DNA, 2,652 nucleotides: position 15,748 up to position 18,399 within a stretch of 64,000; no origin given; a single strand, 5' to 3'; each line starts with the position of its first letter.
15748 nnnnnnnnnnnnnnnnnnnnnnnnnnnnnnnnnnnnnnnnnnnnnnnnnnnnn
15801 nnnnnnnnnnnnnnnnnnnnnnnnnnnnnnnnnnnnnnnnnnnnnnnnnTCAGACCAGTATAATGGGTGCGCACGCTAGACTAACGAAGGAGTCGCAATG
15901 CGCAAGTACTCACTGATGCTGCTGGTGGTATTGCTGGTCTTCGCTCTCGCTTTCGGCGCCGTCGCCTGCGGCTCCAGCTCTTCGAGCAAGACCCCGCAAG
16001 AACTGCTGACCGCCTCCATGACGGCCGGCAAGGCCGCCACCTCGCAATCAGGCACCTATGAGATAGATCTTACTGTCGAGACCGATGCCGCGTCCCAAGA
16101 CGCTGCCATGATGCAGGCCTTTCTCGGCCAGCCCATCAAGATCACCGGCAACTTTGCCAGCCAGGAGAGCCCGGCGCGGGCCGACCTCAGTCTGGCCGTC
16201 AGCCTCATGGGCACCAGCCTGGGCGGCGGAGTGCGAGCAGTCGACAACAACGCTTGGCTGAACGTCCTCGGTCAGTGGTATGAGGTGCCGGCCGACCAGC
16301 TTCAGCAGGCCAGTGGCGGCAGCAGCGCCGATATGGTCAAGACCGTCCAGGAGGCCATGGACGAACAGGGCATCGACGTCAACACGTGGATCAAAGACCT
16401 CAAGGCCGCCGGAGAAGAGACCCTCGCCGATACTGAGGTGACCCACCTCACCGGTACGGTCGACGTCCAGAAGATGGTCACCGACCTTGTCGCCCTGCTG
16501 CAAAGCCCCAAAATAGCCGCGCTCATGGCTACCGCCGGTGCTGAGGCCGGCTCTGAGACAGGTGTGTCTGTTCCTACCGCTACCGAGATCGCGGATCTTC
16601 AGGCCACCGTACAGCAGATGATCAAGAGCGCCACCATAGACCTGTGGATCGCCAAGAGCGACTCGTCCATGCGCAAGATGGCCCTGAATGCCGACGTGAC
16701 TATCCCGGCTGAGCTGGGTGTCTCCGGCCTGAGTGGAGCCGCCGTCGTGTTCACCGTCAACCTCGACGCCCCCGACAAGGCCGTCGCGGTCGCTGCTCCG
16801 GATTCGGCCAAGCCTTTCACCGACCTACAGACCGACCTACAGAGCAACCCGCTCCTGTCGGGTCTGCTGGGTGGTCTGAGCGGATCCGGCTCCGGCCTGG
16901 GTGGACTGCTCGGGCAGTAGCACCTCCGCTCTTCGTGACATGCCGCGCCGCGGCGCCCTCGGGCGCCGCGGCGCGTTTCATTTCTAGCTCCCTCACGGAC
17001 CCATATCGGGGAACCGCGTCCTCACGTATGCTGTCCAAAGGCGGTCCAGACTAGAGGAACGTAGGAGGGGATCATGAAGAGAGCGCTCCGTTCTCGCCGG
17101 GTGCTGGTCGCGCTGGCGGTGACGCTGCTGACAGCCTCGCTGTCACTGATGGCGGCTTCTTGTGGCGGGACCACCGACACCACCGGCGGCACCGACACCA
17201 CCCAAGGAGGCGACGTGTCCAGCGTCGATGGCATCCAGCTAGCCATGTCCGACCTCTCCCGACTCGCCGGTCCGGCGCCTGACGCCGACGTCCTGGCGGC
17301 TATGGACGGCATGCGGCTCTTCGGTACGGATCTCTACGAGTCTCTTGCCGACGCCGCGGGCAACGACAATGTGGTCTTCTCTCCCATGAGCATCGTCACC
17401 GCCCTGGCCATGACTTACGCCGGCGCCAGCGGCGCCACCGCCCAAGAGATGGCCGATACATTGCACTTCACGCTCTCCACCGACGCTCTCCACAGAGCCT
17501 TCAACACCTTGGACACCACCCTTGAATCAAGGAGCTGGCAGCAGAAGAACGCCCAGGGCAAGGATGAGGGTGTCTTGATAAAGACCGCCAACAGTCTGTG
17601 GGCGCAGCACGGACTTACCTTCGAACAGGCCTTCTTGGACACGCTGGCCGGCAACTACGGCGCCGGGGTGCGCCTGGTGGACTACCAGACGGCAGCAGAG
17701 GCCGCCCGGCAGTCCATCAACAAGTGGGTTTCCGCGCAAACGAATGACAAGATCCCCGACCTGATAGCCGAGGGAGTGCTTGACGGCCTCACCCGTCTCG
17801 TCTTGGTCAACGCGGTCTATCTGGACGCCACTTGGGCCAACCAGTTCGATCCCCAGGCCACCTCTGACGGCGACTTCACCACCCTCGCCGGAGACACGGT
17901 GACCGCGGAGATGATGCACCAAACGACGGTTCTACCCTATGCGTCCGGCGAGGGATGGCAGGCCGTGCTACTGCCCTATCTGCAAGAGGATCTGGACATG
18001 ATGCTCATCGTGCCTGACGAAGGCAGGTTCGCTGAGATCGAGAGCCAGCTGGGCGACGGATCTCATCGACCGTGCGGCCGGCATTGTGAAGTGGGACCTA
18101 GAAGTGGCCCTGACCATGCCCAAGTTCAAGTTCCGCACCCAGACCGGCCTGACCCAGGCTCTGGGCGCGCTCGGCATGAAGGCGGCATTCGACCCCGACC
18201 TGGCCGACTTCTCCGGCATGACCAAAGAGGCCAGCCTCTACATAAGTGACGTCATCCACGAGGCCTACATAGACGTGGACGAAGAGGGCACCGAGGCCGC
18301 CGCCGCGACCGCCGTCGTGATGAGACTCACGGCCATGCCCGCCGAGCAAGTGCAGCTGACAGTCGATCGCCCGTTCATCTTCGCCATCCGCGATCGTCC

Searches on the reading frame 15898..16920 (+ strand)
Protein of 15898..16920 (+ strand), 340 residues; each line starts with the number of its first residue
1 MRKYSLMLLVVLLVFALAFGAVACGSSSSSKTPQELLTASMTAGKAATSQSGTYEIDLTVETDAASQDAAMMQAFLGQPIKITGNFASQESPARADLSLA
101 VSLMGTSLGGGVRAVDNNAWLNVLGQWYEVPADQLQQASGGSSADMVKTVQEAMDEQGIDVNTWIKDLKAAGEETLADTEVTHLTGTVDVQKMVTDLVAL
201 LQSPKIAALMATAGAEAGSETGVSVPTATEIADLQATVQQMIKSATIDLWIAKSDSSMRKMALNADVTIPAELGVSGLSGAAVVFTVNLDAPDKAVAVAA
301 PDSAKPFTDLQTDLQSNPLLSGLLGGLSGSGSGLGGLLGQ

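Call 72: search_protein_families(library=pfam, proteins=[L092:4633-5649:+, L090:15726-16160:+], max_evalue=0.01)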
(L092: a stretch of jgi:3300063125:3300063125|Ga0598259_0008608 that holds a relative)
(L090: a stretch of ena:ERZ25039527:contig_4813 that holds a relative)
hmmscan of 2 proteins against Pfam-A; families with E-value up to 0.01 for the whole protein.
L092:4633-5649:+ (338 aa): 1 family
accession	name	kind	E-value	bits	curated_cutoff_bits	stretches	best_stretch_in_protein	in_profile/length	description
PF00641.23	Zn_ribbon_RanBP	-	0.00013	21.6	27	1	3-29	3-29/30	Zn-finger in Ran binding protein and others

L090:15726-16160:+ (144 aa): 0 families

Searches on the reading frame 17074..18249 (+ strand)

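Call 72: search_protein_families(library=pfam, proteins=[L092:4633-5649:+, L090:15726-16160:+], max_evalue=0.01)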
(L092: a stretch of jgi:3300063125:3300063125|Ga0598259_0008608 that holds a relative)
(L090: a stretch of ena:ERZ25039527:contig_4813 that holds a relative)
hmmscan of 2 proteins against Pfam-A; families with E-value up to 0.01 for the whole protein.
L092:4633-5649:+ (338 aa): 1 family
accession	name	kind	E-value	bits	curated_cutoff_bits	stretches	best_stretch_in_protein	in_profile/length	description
PF00641.23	Zn_ribbon_RanBP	-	0.00013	21.6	27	1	3-29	3-29/30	Zn-finger in Ran binding protein and others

L090:15726-16160:+ (144 aa): 0 families
